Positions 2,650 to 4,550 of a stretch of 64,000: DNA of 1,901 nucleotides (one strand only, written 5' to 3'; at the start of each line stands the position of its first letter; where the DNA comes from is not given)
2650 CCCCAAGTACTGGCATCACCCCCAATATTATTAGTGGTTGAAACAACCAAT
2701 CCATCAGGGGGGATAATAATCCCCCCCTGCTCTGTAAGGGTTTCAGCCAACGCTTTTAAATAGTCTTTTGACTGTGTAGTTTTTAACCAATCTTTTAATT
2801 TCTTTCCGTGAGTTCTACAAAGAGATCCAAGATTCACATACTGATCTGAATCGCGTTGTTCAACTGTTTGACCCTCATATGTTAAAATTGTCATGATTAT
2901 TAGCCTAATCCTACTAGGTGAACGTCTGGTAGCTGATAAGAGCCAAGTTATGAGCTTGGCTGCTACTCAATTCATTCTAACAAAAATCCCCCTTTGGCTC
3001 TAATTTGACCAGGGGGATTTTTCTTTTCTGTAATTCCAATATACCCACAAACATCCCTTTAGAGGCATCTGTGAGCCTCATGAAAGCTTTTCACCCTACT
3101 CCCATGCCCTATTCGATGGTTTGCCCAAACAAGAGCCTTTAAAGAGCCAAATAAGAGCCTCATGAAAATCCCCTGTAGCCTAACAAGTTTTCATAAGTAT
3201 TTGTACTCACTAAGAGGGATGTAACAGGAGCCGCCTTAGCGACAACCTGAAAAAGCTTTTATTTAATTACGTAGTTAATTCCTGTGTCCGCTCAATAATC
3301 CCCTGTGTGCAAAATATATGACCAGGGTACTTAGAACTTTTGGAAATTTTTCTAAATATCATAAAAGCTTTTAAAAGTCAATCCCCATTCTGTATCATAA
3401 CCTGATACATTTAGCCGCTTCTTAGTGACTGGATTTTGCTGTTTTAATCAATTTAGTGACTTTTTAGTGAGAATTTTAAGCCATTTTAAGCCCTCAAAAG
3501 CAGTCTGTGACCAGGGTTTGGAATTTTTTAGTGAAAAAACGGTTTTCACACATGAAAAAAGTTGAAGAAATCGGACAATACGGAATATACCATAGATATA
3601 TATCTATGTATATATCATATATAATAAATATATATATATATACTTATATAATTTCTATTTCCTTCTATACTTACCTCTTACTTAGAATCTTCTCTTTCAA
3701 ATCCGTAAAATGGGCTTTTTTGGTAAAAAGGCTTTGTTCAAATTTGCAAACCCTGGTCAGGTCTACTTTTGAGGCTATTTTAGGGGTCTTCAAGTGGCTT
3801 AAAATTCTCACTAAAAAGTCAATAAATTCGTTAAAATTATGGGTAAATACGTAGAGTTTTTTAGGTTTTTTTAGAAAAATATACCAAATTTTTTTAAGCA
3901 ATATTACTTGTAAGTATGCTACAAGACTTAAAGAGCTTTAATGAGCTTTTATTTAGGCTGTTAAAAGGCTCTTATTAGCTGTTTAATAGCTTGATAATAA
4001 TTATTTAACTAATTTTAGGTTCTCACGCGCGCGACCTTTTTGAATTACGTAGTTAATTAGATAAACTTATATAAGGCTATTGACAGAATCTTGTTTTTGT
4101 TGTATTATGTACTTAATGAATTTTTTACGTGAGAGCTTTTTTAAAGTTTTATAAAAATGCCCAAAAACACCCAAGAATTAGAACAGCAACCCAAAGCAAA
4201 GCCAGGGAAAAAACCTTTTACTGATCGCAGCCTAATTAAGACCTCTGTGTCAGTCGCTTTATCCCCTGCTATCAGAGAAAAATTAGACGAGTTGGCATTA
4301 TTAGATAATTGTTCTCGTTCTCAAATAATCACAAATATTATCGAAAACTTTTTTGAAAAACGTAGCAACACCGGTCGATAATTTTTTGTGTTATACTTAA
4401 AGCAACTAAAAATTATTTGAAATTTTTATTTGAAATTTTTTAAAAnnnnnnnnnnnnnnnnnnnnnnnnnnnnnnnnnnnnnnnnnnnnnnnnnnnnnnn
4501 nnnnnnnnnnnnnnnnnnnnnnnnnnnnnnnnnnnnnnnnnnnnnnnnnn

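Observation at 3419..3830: Second, paralogous copy of the inverted-repeat/(TA)-rich structure in a 1.26-kb ORF-poor region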

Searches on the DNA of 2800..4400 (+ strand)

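Call 8: search_dna_similar(query=window:2900-4400:+, collection=phages, mode=distant)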
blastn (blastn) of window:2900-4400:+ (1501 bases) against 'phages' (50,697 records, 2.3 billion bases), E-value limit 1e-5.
No match.

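Call 9: search_dna_similar(query=window:2900-4400:+, collection=plasmids, mode=distant)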
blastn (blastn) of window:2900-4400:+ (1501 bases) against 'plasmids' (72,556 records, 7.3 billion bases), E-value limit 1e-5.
No match.

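Call 69: search_rna_families(source=window, start=2800, end=4300, threshold=evalue, max_evalue=1)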
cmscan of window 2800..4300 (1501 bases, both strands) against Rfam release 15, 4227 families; matches with E-value up to 1: 2.
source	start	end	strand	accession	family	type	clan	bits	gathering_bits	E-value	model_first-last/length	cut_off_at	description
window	3933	4012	-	RF00109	Vimentin3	Cis-reg;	-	23.2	36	0.54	1-67/67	no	Vimentin 3' UTR protein-binding region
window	2928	3029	+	RF01772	rnk_pseudo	Cis-reg; leader;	-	21.7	55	0.71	1-108/108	no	Pseudomonas rnk leader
